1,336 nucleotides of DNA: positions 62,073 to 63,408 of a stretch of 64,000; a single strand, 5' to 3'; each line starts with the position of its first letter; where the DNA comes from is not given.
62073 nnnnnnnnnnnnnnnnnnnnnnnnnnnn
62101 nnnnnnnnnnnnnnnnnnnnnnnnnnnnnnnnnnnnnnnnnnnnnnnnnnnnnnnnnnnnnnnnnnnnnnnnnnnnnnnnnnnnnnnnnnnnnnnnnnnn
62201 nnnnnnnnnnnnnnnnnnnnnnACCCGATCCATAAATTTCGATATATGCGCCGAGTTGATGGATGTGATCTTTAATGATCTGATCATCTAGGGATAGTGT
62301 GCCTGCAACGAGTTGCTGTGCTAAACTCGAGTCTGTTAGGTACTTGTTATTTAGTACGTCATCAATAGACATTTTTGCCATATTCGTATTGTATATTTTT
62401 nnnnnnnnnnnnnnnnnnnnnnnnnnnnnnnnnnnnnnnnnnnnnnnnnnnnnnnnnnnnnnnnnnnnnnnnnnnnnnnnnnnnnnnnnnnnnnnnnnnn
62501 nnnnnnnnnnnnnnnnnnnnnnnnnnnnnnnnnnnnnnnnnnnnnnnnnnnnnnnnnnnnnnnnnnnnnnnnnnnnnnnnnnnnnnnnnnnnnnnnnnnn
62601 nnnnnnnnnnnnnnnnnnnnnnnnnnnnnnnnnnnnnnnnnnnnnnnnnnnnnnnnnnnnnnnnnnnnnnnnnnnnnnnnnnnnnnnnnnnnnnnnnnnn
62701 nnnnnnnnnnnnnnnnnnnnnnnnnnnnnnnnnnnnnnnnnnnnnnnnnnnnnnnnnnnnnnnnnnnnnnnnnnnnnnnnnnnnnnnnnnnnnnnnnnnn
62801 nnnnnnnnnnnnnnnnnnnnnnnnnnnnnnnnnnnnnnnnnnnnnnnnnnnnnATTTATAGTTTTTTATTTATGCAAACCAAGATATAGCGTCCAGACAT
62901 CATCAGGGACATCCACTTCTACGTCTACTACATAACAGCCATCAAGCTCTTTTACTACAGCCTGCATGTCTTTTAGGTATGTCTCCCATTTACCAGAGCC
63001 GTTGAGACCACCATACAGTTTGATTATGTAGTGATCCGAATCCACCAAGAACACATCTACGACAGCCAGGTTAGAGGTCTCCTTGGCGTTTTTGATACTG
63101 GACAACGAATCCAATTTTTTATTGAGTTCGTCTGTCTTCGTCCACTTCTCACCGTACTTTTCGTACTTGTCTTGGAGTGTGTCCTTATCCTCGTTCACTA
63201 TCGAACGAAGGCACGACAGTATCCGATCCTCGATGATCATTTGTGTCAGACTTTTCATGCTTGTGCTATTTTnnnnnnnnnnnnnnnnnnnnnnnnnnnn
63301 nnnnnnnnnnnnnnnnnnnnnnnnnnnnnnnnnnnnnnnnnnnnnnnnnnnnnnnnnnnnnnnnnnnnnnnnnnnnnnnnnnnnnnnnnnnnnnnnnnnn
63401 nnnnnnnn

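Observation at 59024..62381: Paralogous BspA-LRR receptor-binding-like genes with near-identical 5-prime ends and shared internal DNA segments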

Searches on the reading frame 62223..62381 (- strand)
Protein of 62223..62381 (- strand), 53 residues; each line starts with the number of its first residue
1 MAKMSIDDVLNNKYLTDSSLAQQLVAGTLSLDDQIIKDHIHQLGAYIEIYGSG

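Call 61: find_related_loci(query=A9, collection=metagenome_contigs, flank=6000)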
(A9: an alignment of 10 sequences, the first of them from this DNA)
Query A9 (53 aa) in metagenome_contigs; peptide patterns used: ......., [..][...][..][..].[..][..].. (x = any residue, [..] = any of these).
600 stretches matched a pattern (row limit reached: there are more); 5 encode a relative of the query (tblastn E <= 1e-3); 5 distinct loci.
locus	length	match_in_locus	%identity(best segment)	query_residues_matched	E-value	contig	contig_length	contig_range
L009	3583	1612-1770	87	1-53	8e-30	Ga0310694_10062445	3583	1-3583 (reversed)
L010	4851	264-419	81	1-52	3e-26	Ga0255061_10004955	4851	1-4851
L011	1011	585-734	72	1-50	5e-23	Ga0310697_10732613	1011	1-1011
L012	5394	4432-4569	80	1-46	7e-22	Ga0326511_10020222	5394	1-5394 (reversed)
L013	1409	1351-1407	100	1-19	5e-9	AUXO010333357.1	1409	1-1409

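Call 62: find_related_loci(query=A9, collection=viral_contigs, flank=6000)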
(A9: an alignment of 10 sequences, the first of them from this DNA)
Query A9 (53 aa) in viral_contigs; peptide patterns used: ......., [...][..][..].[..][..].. (x = any residue, [..] = any of these).
215 stretches matched a pattern; 1 encode a relative of the query (tblastn E <= 1e-3); 1 distinct loci.
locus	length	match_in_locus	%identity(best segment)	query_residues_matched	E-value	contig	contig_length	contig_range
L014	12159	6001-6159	85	1-53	2e-28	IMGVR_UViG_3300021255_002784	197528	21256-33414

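Call 89: find_homologous_proteins(query=A9, max_evalue=0.01)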
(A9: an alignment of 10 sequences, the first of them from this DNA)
Query A9 (10 sequences) (53 aa, profile of the alignment): 2 proteins with E <= 0.01 among 7 candidates.
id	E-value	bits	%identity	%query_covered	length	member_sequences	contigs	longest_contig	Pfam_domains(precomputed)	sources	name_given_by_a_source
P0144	1.2e-24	104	80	87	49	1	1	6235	-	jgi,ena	-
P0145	2.4e-22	96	63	98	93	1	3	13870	-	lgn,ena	-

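Call 91: find_encoding_contigs(protein=P0145, flank=7000, max_places=3)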
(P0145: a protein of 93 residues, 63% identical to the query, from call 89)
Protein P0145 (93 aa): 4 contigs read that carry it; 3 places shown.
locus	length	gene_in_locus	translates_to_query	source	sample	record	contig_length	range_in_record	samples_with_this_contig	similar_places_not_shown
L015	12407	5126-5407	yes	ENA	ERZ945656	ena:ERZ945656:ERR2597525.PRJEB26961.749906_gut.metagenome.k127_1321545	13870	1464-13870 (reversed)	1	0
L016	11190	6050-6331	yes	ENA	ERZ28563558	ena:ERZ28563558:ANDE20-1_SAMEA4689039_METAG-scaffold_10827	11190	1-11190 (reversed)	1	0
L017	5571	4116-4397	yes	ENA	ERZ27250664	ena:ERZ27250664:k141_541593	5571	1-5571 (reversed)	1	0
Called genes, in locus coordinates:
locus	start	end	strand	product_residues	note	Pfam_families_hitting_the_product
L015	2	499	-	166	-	?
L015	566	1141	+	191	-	PF02075:RuvC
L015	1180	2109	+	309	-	-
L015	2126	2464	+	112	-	-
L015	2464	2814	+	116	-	-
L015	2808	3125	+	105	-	-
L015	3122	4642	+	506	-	PF13203:DUF2201_N, PF09967:DUF2201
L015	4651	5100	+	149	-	-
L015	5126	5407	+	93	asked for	-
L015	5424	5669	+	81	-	-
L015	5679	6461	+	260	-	PF01471:PG_binding_1, PF01510:Amidase_2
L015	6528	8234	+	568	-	PF07230:Portal_T4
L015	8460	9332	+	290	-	-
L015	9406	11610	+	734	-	PF03477:ATP-cone, PF13597:NRDD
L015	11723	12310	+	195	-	-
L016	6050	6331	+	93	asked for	-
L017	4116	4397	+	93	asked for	-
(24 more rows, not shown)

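Call 102: search_solved_structures(query=A9, max_evalue=10)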
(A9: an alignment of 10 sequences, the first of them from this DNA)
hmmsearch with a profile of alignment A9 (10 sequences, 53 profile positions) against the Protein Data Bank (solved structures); distinct sequences matched with E-value up to 10: 8.
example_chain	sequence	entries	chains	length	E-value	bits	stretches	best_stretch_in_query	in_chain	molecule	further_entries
3s3y_A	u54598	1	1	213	0.078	16.1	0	21-35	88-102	TANDEM CYANOVIRIN-N DIMER CVN2L0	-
3s3z_A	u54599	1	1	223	0.091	15.9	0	21-35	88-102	Tandem Cyanovirin-N Dimer CVN2L10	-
5z9r_A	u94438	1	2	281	0.24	14.5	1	35-49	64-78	Nicotinamide/nicotinic acid mononucleotide adenylyltransferase 3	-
1nup_A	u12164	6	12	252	0.65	13.1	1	35-49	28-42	FKSG76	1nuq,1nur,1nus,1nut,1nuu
6epy_A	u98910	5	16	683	1.2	12.3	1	5-26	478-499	Periplasmic alpha-galactoside-binding protein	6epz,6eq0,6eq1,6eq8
4r2j_A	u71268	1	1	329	1.3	12.2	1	19-46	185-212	Universal stress protein E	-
4r2k_A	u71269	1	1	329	1.3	12.2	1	19-46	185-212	Universal stress protein E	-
8glu_X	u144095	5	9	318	1.4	12.1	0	22-50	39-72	Transposon Tn7 transposition protein TnsD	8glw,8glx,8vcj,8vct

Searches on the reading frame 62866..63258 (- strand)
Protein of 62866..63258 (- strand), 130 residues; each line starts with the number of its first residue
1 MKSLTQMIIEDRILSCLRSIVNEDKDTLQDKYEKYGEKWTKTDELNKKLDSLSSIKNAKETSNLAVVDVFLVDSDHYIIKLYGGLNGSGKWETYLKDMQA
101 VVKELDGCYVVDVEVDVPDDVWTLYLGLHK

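Call 8: search_protein_families(library=pfam, proteins=[window:62866-63258:-], max_evalue=0.01)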
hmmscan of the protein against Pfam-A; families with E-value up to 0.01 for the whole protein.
window:62866-63258:- (130 aa): 0 families

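Call 10: search_protein_families(library=phrogs, proteins=[window:62866-63258:-], max_evalue=0.01)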
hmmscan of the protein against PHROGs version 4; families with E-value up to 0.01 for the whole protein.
window:62866-63258:- (130 aa): 2 families
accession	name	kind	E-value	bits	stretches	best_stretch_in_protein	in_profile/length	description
phrog_1969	-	unknown function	0.0014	19.9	1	13-88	22-98/116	-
phrog_1918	-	DNA, RNA and nucleotide metabolism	0.0075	16.3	1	2-63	212-271/382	DNA polymerase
